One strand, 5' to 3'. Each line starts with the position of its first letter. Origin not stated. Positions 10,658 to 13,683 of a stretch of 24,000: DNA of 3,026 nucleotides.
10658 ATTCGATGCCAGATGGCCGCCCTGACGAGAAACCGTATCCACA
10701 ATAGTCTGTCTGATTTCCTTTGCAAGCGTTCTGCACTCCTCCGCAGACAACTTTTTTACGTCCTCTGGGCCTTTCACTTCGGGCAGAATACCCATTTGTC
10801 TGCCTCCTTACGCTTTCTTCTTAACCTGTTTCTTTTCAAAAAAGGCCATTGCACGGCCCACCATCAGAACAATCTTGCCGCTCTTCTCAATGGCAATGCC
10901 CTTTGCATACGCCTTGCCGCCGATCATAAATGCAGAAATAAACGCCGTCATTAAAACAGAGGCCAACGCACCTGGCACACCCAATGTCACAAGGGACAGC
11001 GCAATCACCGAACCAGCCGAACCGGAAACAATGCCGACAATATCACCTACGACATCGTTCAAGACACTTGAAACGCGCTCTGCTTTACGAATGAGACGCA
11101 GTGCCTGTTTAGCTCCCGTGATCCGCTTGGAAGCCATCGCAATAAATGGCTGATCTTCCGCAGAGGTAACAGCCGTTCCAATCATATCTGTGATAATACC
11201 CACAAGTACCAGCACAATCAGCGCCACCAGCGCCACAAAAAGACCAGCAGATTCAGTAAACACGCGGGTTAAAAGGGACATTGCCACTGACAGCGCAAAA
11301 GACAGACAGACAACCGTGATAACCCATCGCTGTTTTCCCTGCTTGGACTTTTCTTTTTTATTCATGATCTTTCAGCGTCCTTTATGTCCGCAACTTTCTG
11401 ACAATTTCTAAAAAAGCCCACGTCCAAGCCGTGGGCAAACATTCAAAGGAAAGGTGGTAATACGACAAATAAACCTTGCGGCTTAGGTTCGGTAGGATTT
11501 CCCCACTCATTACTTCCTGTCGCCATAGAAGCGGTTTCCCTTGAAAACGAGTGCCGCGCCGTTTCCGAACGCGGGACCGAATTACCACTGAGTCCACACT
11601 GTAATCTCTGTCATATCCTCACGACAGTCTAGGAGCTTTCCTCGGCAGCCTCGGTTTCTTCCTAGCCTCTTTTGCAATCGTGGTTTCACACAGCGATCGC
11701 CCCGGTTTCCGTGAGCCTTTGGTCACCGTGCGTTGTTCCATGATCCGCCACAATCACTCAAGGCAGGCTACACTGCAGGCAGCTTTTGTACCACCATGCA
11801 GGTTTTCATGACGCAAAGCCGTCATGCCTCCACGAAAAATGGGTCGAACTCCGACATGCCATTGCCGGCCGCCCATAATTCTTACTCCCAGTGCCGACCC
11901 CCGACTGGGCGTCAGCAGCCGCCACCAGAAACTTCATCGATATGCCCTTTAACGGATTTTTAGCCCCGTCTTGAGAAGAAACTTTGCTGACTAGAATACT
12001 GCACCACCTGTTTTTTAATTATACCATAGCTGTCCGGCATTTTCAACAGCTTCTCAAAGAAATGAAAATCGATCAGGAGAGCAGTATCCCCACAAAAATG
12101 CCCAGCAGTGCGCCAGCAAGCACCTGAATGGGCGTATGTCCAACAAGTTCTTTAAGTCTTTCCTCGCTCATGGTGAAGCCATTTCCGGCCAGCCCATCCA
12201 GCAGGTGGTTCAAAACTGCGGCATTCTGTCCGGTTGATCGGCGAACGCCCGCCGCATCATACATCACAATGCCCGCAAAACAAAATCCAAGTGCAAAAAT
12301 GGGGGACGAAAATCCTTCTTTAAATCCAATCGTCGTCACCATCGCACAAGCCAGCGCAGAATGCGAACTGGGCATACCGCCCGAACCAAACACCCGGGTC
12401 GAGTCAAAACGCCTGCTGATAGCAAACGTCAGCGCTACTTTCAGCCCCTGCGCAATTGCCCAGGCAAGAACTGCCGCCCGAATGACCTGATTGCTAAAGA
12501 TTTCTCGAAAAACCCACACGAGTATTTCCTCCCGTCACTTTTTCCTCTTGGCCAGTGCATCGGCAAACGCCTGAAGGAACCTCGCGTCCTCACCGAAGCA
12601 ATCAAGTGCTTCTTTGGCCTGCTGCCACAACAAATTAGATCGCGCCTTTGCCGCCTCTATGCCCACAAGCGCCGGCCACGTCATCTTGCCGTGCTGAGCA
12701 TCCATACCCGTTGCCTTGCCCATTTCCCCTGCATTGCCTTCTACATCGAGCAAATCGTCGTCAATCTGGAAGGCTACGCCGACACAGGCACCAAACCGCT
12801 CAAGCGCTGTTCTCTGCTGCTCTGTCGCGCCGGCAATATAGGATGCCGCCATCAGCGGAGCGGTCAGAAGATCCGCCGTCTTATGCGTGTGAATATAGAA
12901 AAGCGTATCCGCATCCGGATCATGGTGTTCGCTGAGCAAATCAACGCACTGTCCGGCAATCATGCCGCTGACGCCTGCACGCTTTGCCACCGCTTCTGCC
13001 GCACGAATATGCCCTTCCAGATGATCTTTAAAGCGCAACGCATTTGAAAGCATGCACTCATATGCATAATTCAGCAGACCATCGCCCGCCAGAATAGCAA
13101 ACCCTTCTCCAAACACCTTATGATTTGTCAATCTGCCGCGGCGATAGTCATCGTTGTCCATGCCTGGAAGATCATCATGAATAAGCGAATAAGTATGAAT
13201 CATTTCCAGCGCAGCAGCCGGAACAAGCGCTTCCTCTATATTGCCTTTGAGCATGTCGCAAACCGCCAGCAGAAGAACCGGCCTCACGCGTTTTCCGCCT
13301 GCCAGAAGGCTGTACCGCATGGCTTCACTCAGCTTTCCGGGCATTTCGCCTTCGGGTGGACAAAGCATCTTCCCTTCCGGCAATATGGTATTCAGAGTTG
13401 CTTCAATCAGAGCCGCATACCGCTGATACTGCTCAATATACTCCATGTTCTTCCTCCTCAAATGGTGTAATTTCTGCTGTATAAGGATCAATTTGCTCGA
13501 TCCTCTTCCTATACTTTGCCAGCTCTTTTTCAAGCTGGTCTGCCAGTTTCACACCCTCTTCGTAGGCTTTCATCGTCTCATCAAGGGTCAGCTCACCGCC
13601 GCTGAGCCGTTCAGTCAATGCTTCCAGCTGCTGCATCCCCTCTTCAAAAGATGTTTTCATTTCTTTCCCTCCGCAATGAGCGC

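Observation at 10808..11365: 4-TM DxxxD membrane protein directly downstream of the RNA: candidate OapA, making an RNA-membrane protein system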

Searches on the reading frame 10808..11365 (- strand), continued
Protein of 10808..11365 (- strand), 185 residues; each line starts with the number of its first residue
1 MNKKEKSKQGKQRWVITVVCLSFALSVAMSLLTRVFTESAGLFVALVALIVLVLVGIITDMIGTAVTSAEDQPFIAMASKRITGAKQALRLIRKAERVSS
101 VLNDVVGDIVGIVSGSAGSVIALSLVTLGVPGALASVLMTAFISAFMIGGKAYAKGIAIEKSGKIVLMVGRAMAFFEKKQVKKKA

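Call 47: find_homologous_proteins(query=L053:3977-4543:+, max_evalue=1e-10)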
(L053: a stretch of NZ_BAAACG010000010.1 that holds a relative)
Query L053:3977-4543:+ (188 aa): 5203 proteins with E <= 1e-10 among 5510 candidates; the best 120 are listed.
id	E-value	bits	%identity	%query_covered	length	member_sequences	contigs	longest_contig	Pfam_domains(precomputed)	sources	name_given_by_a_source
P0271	7.2e-109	379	100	100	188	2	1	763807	-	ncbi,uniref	ncbi:hypothetical protein [Clostridium oceanicum]|uniref:Mg2+ and Co2+ transporter CorB n=1 Tax=Clos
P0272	2.1e-66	241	68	90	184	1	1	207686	PF01595.26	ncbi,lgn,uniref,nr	ncbi:hypothetical protein HBE96_01375 [Clostridium sp. P21]|uniref:Mg2+ and Co2+ transporter CorB n=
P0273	1.4e-64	235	73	88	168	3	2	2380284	PF01595.26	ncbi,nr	ncbi:CNNM domain-containing protein [Clostridium niameyense]|nr:CNNM domain-containing protein [Clos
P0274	4.4e-64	234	65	97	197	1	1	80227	PF01595.26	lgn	-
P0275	5.0e-64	233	65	90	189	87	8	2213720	-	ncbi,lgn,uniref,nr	ncbi:hypothetical protein FDA77_04725 [Clostridium botulinum]|uniref:hypothetical protein n=1 Tax=Cl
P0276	1.7e-63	232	67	89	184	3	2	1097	PF01595.26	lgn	-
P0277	2.1e-63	231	65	94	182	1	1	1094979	PF01595.26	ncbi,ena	-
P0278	1.0e-62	229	64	89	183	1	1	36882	PF01595.26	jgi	jgi:CBS domain containing-hemolysin-like protein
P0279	1.1e-62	229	65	90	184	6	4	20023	PF01595.26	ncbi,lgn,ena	-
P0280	5.3e-62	227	64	97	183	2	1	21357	PF01595.26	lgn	-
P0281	7.7e-62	226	62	99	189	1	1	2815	-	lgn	-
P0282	1.2e-61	226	64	97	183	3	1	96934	PF01595.26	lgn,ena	-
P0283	1.7e-61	225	65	94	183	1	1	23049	PF01595.26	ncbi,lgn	-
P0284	1.7e-61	225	63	99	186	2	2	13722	-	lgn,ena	-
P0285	1.1e-60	223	67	80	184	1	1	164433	PF01595.26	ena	-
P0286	1.6e-60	222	62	95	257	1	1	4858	PF01595.26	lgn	-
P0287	2.0e-60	222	61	99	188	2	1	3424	PF01595.26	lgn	-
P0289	1.1e-59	219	63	89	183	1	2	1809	PF01595.26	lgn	-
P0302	4.2e-58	214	59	98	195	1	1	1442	PF01595.26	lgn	-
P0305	5.8e-58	214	60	89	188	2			PF01595.26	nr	nr:hypothetical protein [Clostridium tetani]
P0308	6.7e-58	213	60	89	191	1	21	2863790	PF01595.26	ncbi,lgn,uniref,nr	ncbi:hypothetical protein K144316041_14570 [Clostridium tetani]|uniref:Mg2+ and Co2+ transporter Cor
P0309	7.4e-58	213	61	90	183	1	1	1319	PF01595.26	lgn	-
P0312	4.3e-57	211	59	98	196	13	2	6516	PF01595.26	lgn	-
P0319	1.7e-56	209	60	89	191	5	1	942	PF01595.26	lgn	-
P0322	3.0e-56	208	58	98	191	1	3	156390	PF01595.26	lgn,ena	-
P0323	3.4e-56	208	59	95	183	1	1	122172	PF01595.26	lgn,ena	-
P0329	2.6e-55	205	57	98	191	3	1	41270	PF01595.26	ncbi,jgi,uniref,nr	ncbi:CNNM domain-containing protein [Clostridium sp.]|jgi:CBS domain containing-hemolysin-like prote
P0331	3.3e-55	205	58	91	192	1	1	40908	PF01595.26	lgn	-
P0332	3.3e-55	205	58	94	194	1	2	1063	PF01595.26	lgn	-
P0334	2.2e-54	202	57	89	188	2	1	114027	PF01595.26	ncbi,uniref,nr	ncbi:hypothetical protein CLOACE_02050 [Clostridium acetireducens DSM 10703]|uniref:CNNM transmembra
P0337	2.2e-53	199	57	98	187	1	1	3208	PF01595.26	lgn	-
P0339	4.2e-53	198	55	97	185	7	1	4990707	PF01595.26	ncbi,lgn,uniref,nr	ncbi:CNNM domain-containing protein [Clostridium pasteurianum]|uniref:CBS domain-containing protein 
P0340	5.6e-53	197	54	99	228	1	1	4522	PF01595.26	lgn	-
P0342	7.0e-53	197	54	98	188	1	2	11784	PF01595.26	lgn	-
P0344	8.4e-53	197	65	87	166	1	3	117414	PF01595.26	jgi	jgi:CBS domain containing-hemolysin-like protein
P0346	3.3e-52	195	57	98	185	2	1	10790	PF01595.26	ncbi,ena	ncbi:MAG: hypothetical protein WCQ54_09360 [Clostridiaceae bacterium]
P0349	6.2e-52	194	57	90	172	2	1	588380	PF01595.26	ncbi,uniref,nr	ncbi:CNNM domain-containing protein [Clostridium rectalis]|uniref:CNNM domain-containing protein n=1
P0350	8.0e-52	194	60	88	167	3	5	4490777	PF01595.26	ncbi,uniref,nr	ncbi:hypothetical protein [Clostridium tetanomorphum]|uniref:Mg2+ and Co2+ transporter CorB n=1 Tax=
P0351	8.4e-52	194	57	91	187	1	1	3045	PF01595.26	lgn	-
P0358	1.1e-50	190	54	98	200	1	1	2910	PF01595.26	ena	-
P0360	1.9e-50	189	58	65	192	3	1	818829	PF01595.26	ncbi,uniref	ncbi:CNNM domain-containing protein [Hathewaya histolytica]|uniref:CNNM domain-containing protein n=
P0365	4.4e-50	188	67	78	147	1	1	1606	PF01595.26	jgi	jgi:CBS domain containing-hemolysin-like protein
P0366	5.6e-50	188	54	90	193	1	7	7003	PF01595.26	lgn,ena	-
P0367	6.4e-50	187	56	90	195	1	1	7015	PF01595.26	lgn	-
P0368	6.5e-50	187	56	99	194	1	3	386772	PF01595.26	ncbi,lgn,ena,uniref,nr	ncbi:hypothetical protein [Clostridium guangxiense]|uniref:hypothetical protein n=1 Tax=Clostridium 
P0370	8.3e-50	187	54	99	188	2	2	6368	PF01595.26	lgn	-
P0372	1.4e-49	186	53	97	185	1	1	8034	PF01595.26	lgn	-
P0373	1.4e-49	186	55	98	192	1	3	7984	PF01595.26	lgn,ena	-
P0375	2.0e-49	186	53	97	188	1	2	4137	PF01595.26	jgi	jgi:CBS domain containing-hemolysin-like protein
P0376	2.0e-49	186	54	98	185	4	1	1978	PF01595.26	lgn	-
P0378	5.5e-49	184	55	98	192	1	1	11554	PF01595.26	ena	-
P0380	7.7e-49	184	53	90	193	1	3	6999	PF01595.26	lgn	-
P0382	1.6e-48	183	56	65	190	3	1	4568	PF01595.26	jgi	-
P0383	2.5e-48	182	53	93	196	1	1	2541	PF01595.26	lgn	-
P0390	1.9e-47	179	54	98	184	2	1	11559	PF01595.26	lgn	-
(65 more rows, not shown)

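Call 50: find_encoding_contigs(protein=P0275, flank=4000, max_places=2)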
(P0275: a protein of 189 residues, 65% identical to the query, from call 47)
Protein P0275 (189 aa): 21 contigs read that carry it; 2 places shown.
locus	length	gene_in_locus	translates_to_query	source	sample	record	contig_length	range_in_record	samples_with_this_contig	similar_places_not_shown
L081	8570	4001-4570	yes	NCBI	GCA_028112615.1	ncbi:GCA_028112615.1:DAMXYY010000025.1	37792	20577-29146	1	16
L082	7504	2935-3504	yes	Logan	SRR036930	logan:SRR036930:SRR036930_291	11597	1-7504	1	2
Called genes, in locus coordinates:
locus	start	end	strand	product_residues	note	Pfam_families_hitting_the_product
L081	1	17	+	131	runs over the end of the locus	PF03780:Asp23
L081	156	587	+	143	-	PF01029:NusB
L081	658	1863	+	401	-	PF13742:tRNA_anti_2, PF01336:tRNA_anti-codon, PF02601:Exonuc_VII_L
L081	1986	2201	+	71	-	PF02609:Exonuc_VII_S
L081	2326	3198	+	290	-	PF00348:polyprenyl_synt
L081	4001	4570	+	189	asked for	-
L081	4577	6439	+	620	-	PF13292:DXP_synthase_N, PF00456:Transketolase_N (faint), PF02775:TPP_enzyme_C (faint), PF02779:Transket_pyr, PF02780:Transketolase_C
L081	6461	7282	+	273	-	PF01479:S4 (weak), PF01728:FtsJ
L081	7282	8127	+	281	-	PF01513:NAD_kinase, PF20143:NAD_kinase_C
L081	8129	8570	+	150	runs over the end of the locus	PF01316:Arg_repressor, PF02863:Arg_repressor_C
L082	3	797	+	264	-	?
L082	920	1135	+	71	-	PF02609:Exonuc_VII_S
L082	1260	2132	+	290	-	PF00348:polyprenyl_synt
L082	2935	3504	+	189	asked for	-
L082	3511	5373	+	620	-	PF13292:DXP_synthase_N, PF00456:Transketolase_N (faint), PF02775:TPP_enzyme_C (faint), PF02779:Transket_pyr, PF02780:Transketolase_C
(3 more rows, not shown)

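Call 55: search_protein_families(library=pfam, proteins=[L041:206-2401:+, L041:2498-3745:+, L041:3980-4513:+, L041:4521-5438:+, L041:5471-7114:+, L066:2160-3389:+, L066:4527-5159:+], max_evalue=0.01)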
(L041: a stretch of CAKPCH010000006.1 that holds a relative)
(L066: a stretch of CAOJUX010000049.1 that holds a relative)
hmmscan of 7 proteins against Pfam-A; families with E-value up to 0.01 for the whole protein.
L041:206-2401:+ (731 aa): 4 families
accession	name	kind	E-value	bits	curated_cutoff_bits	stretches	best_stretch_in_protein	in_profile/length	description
PF02518.31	HATPase_c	-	4.7e-27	95.1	26.4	1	345-458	1-109/111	Histidine kinase-, DNA gyrase B-, and HSP90-like ATPase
PF00072.30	Response_reg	-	1.9e-25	89.6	30.2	1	484-594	2-110/111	Response regulator receiver domain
PF00512.31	HisKA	-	9.1e-19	67.7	26.9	1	233-297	1-65/66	His Kinase A (phospho-acceptor) domain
PF01627.28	Hpt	-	5.1e-05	23.9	24.6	1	643-706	2-69/84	Hpt domain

L041:2498-3745:+ (415 aa): 1 family
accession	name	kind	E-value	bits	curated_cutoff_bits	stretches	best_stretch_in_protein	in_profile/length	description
PF01522.26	Polysacc_deac_1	-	8.2e-14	52.1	23.1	1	254-374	5-123/124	Polysaccharide deacetylase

L041:3980-4513:+ (177 aa): 1 family
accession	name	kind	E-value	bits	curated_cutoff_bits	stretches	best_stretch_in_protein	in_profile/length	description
PF01595.25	CNNM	-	0.00057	20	28.4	1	44-175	1-128/181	Cyclin M transmembrane N-terminal domain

L041:4521-5438:+ (305 aa): 3 families
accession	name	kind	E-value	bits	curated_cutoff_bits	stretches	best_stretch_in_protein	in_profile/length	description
PF16403.11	Bact_surface_Ig-like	-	2.7e-12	47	27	2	248-304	14-71/71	Bacterial surface protein, Ig-like domain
PF07963.17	N_methyl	-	2.4e-06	27.3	21.2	1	2-26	3-27/27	Prokaryotic N-terminal methylation motif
PF18981.6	InlK_D3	-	0.0035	17.8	25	1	273-304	43-75/75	Internalin K domain (D3/D4)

L041:5471-7114:+ (547 aa): 4 families
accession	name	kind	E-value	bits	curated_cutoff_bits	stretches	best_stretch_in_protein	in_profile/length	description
PF02833.19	DHHA2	-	8.7e-31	107.3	27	1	421-544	1-125/126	DHHA2 domain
PF01368.27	DHH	-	1.9e-23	83.6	28.1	1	13-385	2-125/125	DHH family, N-terminal domain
PF07085.17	DRTGG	-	3.3e-15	56.3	25.2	1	146-245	2-102/105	DRTGG domain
PF00571.33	CBS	-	1.4e-09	38.5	24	1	87-125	11-49/57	CBS domain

L066:2160-3389:+ (409 aa): 1 family
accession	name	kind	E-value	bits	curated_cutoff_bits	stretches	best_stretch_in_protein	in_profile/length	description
PF13180.12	PDZ_2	-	7e-09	36.3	27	1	222-289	10-79/80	PDZ domain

L066:4527-5159:+ (210 aa): 3 families
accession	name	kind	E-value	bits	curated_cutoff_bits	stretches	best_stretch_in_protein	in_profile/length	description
PF01863.23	YgjP-like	-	1.6e-39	136.5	26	1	20-209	1-205/207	YgjP-like, metallopeptidase domain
PF10263.15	SprT-like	-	9.7e-08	32.3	25.6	1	128-183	12-74/108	SprT-like family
PF08325.16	WLM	-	0.00052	20.6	26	1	173-202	86-115/190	WLM domain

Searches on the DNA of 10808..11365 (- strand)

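Call 21: search_rna_families(sources=[L041, L046, L054, L066, L022, L029, L053, L026, L045, L074], threshold=gathering)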
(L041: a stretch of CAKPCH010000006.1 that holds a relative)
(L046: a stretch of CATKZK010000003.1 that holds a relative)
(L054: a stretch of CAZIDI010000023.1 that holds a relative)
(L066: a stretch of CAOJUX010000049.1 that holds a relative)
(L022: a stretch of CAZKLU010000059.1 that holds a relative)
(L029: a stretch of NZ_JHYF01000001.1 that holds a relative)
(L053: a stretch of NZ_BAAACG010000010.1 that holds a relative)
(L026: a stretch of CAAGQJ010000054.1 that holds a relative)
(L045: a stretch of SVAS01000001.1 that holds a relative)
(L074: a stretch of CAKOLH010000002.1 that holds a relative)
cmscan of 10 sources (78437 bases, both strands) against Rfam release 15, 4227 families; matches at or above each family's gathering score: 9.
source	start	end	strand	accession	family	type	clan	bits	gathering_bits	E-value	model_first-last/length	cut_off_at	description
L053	3356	3960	+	RF01071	OLE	Gene;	-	539.8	50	2.1e-155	1-616/616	no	Ornate Large Extremophilic RNA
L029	3289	3890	+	RF01071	OLE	Gene;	-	506.2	50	1.9e-145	1-616/616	no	Ornate Large Extremophilic RNA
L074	3367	3963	+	RF01071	OLE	Gene;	-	399.7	50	7.6e-114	1-616/616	no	Ornate Large Extremophilic RNA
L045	3348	3956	+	RF01071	OLE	Gene;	-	394.4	50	2.8e-112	1-616/616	no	Ornate Large Extremophilic RNA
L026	3309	3915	+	RF01071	OLE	Gene;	-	391.3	50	2.4e-111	1-616/616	no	Ornate Large Extremophilic RNA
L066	1518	2021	+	RF01071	OLE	Gene;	-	252.5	50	3.6e-70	1-616/616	no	Ornate Large Extremophilic RNA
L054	3490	3974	+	RF01071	OLE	Gene;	-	226.9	50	1.4e-62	1-616/616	no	Ornate Large Extremophilic RNA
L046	468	963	+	RF01071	OLE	Gene;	-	223.3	50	1.6e-61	1-616/616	no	Ornate Large Extremophilic RNA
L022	1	143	+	RF01071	OLE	Gene;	-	83.5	50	5e-20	474-616/616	5'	Ornate Large Extremophilic RNA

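Call 23: search_rna_families(source=L041, threshold=evalue, max_evalue=1)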
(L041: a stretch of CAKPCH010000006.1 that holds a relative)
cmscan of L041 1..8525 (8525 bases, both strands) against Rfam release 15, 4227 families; matches with E-value up to 1: 0.
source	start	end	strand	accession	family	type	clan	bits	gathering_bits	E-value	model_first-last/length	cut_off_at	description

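Call 51: search_rna_families(source=L081, threshold=gathering)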
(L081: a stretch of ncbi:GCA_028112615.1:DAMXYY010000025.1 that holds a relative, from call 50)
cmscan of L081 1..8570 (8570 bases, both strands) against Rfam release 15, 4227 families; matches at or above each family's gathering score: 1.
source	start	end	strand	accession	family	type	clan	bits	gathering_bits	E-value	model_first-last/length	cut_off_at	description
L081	3334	3941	+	RF01071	OLE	Gene;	-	564.4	50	1.1e-163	1-616/616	no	Ornate Large Extremophilic RNA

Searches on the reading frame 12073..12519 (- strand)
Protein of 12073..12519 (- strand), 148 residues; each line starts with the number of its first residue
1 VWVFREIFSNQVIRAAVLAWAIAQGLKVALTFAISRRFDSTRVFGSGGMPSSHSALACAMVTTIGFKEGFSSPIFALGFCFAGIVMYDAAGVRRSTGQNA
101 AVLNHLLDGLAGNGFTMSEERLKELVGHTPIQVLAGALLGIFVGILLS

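Call 4: search_protein_families(library=pfam, proteins=[window:12073-12519:-], max_evalue=0.01)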
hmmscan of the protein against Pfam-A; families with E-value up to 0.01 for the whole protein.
window:12073-12519:- (148 aa): 2 families
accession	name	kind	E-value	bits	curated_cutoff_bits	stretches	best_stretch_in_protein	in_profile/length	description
PF02681.20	DUF212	-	3.4e-48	163.4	26.5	1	8-143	1-126/126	Divergent PAP2 family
PF01569.27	PAP2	-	0.006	16.8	27.2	0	44-74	42-76/130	PAP2 superfamily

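Call 5: search_protein_families(library=ncbifam, proteins=[window:12073-12519:-], max_evalue=0.01)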
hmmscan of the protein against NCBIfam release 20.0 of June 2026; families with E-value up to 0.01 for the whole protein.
window:12073-12519:- (148 aa): 0 families

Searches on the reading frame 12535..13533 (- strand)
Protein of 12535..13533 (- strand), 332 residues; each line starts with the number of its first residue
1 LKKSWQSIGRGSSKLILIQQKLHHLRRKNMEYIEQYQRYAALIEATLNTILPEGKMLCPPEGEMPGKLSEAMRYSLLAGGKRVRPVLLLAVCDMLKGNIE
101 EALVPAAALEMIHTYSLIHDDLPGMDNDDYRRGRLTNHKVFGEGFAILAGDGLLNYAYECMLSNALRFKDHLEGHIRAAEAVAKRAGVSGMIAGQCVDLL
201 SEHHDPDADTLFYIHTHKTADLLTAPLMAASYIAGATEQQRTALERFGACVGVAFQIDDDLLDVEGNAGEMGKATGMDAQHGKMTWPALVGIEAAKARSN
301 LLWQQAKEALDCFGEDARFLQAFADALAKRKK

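Call 4: search_protein_families(library=pfam, proteins=[window:12535-13533:-], max_evalue=0.01)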
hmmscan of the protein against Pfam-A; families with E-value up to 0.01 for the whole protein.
window:12535-13533:- (332 aa): 1 family
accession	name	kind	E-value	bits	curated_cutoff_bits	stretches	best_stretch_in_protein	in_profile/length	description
PF00348.22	polyprenyl_synt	-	2.8e-57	194.3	27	1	67-303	3-231/251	Polyprenyl synthetase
